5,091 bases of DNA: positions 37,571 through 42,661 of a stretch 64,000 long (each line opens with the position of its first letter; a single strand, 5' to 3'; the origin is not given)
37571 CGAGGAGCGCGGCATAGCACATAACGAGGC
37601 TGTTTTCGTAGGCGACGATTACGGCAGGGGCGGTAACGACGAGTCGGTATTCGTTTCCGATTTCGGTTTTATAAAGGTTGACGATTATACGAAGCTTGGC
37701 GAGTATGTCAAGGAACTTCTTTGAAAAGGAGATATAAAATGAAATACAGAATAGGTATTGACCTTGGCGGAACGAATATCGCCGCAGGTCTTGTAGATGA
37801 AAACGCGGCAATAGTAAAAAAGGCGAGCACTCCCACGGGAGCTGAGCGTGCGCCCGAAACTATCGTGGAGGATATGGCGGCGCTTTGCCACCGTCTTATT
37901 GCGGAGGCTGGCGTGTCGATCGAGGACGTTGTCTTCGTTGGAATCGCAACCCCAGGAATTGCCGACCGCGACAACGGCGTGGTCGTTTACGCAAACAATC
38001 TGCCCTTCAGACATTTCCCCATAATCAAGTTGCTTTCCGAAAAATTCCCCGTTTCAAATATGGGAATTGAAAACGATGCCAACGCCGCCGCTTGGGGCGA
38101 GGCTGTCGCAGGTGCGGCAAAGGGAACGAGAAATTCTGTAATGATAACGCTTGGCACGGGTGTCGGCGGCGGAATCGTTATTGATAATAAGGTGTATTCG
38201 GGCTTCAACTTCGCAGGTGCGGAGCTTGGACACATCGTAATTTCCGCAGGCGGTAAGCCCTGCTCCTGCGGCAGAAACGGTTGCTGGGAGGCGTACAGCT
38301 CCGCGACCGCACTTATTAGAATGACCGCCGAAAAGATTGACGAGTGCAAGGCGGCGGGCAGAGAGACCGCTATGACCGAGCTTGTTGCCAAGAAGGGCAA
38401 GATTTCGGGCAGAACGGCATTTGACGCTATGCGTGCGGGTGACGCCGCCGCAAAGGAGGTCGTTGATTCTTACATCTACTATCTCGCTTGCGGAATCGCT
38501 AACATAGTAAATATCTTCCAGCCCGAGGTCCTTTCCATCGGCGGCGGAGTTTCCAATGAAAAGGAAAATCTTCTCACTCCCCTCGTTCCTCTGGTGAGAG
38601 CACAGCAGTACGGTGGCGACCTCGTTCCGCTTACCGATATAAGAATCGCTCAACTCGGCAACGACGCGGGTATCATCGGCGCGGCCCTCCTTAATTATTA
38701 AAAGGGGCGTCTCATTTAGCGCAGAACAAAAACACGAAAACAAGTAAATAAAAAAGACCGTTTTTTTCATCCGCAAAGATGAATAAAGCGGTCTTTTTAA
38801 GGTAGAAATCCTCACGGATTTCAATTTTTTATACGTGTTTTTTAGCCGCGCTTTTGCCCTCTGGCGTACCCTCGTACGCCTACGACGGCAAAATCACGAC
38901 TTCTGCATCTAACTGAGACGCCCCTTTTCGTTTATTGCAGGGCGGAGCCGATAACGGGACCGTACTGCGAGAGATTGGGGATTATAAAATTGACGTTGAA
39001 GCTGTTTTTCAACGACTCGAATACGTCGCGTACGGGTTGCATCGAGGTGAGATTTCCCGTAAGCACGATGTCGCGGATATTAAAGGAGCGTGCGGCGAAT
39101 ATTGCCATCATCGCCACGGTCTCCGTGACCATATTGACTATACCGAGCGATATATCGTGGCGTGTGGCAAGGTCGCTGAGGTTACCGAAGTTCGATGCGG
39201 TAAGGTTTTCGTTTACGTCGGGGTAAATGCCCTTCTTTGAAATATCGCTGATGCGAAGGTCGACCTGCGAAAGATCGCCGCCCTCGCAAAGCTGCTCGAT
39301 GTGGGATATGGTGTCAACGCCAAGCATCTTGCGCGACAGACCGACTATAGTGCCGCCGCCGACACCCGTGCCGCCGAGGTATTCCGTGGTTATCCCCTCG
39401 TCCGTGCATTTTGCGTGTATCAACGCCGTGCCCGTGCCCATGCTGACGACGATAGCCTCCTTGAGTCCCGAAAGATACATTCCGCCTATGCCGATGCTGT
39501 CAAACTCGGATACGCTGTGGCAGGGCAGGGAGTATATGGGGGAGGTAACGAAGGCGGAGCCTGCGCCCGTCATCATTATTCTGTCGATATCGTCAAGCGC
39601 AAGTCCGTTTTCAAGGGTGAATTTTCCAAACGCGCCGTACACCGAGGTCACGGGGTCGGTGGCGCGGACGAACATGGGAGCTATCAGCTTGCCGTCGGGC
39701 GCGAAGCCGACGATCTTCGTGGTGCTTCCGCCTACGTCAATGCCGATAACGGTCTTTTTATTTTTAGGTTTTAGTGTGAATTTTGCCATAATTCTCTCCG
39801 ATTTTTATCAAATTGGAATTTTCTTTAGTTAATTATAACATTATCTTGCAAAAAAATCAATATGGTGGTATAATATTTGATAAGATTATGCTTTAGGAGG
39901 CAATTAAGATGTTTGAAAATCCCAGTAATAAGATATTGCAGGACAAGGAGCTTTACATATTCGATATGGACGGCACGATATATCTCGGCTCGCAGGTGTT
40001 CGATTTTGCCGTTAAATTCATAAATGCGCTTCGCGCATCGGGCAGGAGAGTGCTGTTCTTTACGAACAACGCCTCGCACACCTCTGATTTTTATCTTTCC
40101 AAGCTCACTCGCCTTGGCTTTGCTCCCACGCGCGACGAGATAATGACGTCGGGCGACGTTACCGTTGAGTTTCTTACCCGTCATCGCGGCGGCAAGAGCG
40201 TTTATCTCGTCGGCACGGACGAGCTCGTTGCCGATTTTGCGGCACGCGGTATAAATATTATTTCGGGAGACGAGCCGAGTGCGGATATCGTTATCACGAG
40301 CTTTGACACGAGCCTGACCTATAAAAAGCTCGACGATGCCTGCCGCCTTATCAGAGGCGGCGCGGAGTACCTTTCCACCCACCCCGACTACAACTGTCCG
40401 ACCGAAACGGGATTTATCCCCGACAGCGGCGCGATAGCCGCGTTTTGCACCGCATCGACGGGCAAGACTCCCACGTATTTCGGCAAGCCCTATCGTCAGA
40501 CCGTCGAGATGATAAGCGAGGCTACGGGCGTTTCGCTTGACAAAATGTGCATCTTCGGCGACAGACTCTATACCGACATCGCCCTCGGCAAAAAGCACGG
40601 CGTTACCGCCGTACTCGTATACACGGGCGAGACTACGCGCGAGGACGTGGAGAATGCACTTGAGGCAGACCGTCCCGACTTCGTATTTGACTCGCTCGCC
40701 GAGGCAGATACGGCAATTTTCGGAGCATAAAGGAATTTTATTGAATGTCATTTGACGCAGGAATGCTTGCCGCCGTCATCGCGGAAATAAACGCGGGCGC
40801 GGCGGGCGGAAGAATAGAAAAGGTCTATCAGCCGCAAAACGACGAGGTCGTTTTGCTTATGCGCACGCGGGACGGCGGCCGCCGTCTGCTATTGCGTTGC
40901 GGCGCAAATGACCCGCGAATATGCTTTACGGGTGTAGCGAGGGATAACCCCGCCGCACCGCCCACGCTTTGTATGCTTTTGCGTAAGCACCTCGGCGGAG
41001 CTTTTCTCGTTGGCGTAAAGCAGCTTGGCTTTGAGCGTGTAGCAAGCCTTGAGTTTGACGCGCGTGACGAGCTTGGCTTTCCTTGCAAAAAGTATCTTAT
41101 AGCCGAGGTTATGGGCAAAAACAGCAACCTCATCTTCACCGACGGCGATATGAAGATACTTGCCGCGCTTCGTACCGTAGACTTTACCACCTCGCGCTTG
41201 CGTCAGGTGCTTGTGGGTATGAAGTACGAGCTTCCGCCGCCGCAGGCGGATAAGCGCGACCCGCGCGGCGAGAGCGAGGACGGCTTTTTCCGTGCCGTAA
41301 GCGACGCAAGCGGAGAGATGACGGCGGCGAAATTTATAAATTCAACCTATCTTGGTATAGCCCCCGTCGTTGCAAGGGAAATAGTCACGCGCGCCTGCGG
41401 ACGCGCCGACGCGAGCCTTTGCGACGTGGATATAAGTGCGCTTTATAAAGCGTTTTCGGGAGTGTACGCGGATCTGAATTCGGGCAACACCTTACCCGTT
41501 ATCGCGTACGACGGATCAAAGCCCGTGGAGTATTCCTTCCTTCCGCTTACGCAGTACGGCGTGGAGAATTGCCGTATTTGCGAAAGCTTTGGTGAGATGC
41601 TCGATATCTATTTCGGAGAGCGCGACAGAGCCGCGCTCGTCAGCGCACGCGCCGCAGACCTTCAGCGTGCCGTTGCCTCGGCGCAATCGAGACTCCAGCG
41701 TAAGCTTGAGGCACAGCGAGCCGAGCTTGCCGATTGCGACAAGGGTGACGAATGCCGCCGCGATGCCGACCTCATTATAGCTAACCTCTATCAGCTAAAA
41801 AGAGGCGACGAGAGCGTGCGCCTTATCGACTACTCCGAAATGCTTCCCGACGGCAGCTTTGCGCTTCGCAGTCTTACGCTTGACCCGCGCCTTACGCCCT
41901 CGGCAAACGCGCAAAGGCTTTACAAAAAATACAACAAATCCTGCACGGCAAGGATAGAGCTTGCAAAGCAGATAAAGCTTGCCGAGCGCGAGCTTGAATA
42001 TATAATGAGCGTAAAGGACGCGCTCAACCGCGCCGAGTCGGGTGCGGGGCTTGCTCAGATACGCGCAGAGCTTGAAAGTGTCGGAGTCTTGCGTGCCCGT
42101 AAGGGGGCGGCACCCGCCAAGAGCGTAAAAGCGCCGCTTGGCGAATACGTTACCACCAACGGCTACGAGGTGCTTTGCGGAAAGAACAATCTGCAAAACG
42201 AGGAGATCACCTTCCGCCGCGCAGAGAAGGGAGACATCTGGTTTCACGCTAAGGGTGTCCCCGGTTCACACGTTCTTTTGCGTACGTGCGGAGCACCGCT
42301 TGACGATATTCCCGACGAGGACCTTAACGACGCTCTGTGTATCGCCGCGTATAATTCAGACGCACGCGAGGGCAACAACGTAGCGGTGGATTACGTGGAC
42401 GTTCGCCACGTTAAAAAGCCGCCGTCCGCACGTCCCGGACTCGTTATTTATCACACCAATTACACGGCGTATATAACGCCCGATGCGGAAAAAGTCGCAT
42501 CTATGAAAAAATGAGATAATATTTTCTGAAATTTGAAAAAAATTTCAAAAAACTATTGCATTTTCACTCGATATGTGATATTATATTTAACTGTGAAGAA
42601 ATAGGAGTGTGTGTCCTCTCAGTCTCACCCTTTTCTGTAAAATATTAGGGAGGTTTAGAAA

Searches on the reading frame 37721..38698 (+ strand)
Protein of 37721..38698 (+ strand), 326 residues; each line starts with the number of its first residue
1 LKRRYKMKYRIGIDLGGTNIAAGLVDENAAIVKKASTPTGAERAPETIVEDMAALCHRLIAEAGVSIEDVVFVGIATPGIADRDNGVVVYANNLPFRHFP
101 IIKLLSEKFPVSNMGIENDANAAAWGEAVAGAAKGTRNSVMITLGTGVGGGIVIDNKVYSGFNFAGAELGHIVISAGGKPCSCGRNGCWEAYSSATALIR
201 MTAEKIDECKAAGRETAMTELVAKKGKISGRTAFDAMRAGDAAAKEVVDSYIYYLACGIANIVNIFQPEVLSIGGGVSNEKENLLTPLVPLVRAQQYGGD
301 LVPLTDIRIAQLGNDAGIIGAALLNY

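Call 7: search_protein_families(library=pfam, proteins=[window:37721-38698:+], max_evalue=0.001)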
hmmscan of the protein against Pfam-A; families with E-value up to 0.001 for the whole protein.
window:37721-38698:+ (326 aa): 3 families
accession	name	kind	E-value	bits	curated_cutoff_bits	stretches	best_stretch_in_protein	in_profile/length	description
PF00480.26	ROK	-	2.2e-68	231.4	22.9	1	11-324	2-290/294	ROK family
PF01869.26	BcrAD_BadFG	-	1.5e-06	28.3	31.5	1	11-83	1-75/271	BadF/BadG/BcrA/BcrD ATPase family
PF00370.27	FGGY_N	-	2.7e-06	27.6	28.8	1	9-78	1-78/245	FGGY family of carbohydrate kinases, N-terminal domain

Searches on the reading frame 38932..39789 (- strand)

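Call 7: search_protein_families(library=pfam, proteins=[window:38932-39789:-], max_evalue=0.001)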
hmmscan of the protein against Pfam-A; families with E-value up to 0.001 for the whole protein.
window:38932-39789:- (285 aa): 2 families
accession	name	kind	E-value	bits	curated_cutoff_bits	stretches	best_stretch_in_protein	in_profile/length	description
PF03630.20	Fumble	-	1.6e-17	64.2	28.5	1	113-252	150-297/334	Fumble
PF01869.26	BcrAD_BadFG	-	2.9e-11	43.8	31.5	1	15-284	1-269/271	BadF/BadG/BcrA/BcrD ATPase family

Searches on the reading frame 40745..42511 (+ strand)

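Call 7: search_protein_families(library=pfam, proteins=[window:40745-42511:+], max_evalue=0.001)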
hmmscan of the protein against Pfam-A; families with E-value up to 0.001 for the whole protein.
window:40745-42511:+ (589 aa): 2 families
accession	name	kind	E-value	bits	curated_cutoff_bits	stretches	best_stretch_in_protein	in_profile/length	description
PF05833.16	NFACT_N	-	1.4e-115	387.2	31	1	5-459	2-453/456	NFACT N-terminal and middle domains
PF05670.18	NFACT-R_1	-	1.2e-12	48.8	29.8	1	468-561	5-98/112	NFACT protein RNA binding domain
